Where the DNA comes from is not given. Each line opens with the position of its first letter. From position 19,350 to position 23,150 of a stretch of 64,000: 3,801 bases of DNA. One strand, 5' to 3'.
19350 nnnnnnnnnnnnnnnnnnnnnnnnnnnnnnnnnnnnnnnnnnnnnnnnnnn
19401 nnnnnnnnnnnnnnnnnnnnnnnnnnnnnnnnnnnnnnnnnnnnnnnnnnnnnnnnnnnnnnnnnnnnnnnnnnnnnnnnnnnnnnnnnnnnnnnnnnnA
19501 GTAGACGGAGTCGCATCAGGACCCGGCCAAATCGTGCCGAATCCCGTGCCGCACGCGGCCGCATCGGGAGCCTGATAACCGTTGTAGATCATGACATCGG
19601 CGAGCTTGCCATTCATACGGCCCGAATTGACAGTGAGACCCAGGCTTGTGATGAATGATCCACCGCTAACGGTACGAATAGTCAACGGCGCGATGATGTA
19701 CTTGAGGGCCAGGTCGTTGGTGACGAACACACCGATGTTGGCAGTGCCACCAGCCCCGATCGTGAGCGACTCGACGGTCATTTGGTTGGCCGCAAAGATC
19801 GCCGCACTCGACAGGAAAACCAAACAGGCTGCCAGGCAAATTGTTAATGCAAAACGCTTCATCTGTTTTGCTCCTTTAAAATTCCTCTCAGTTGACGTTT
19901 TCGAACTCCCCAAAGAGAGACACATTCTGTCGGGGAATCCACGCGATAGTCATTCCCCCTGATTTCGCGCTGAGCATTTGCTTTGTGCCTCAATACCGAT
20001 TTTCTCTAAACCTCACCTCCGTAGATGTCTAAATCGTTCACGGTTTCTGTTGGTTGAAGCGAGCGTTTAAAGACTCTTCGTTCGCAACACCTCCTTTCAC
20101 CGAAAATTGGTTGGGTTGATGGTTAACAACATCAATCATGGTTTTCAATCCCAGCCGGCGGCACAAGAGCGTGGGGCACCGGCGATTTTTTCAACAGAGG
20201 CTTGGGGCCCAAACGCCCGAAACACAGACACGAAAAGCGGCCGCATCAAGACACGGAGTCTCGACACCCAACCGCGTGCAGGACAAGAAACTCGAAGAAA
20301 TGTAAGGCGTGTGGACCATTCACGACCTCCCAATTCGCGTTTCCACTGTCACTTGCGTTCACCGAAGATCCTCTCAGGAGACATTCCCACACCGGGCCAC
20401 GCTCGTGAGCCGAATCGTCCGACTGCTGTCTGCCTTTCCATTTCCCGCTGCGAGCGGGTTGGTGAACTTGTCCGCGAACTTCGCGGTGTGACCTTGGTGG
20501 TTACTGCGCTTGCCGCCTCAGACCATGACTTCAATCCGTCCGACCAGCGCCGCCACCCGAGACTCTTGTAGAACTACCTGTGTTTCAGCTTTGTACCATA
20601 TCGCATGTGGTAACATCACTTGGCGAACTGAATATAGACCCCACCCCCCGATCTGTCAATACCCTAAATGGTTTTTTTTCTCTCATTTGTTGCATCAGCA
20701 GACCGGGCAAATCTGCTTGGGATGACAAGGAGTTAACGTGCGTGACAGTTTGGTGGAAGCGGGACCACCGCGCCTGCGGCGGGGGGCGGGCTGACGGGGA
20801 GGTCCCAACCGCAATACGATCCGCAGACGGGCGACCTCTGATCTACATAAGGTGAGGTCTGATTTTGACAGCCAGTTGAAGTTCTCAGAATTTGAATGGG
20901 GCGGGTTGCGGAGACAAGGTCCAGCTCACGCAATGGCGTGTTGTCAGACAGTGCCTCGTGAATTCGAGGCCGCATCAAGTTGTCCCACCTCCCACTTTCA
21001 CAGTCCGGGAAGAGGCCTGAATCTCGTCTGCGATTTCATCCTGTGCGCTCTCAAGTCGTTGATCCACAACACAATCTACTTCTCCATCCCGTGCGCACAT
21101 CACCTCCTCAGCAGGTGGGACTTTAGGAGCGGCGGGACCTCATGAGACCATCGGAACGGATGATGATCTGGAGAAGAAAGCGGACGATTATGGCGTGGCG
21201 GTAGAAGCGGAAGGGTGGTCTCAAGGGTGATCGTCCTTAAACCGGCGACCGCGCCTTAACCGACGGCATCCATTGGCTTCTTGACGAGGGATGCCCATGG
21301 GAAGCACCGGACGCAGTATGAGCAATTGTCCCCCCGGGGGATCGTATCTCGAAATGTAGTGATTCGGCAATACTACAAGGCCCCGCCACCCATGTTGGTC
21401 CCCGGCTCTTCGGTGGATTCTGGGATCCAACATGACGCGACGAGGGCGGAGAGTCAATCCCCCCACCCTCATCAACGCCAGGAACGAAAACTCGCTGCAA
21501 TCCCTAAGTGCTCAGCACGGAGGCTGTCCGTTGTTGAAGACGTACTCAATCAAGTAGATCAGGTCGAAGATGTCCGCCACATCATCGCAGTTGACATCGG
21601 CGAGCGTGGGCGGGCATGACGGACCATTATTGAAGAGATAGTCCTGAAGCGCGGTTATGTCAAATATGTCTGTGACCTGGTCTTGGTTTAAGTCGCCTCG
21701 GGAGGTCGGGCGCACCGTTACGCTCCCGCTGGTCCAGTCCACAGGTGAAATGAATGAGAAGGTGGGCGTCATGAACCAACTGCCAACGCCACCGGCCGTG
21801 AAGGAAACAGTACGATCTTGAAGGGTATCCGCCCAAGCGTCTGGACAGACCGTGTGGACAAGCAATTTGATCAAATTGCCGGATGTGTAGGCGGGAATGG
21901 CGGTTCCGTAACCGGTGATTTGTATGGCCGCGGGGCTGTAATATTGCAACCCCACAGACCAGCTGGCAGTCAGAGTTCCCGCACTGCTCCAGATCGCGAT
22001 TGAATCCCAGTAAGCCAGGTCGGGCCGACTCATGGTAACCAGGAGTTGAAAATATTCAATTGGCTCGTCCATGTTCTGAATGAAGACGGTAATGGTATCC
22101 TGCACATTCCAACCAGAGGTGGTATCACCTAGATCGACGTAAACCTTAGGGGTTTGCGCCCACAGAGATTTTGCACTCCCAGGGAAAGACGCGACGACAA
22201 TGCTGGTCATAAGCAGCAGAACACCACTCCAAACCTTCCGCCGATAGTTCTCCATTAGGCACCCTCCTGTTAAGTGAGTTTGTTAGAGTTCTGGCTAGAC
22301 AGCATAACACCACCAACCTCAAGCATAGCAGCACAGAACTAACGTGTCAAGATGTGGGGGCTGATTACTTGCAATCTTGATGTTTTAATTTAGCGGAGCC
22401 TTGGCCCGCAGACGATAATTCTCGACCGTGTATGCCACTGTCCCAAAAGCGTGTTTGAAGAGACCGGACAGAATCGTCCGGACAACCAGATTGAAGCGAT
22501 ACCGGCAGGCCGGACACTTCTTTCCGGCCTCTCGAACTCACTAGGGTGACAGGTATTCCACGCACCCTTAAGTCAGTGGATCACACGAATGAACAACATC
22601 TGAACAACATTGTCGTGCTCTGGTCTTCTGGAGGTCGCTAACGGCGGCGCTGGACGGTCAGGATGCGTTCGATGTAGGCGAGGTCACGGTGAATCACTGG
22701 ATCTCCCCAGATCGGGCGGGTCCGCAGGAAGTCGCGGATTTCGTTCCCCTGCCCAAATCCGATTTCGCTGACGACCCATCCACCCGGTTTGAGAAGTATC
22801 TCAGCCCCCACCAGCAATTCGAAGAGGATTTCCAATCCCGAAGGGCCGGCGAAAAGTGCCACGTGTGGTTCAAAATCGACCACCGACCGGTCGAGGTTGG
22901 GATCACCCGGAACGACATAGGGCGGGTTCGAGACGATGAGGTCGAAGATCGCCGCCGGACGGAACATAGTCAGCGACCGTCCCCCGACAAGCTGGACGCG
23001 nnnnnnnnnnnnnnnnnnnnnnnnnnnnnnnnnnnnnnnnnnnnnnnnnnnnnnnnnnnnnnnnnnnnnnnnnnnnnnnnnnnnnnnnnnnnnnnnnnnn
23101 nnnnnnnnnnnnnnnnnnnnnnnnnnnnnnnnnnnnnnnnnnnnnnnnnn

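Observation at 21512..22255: Small dockerin-only secreted protein, and a second dockerin-tailed FG-GAP propeller at the window end: candidate cargo for the scaffold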

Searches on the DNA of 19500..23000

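Call 20: search_rna_families(source=window, start=19500, end=23000, threshold=evalue, max_evalue=0.1)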
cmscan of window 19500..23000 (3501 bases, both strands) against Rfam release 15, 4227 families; matches with E-value up to 0.1: 0.
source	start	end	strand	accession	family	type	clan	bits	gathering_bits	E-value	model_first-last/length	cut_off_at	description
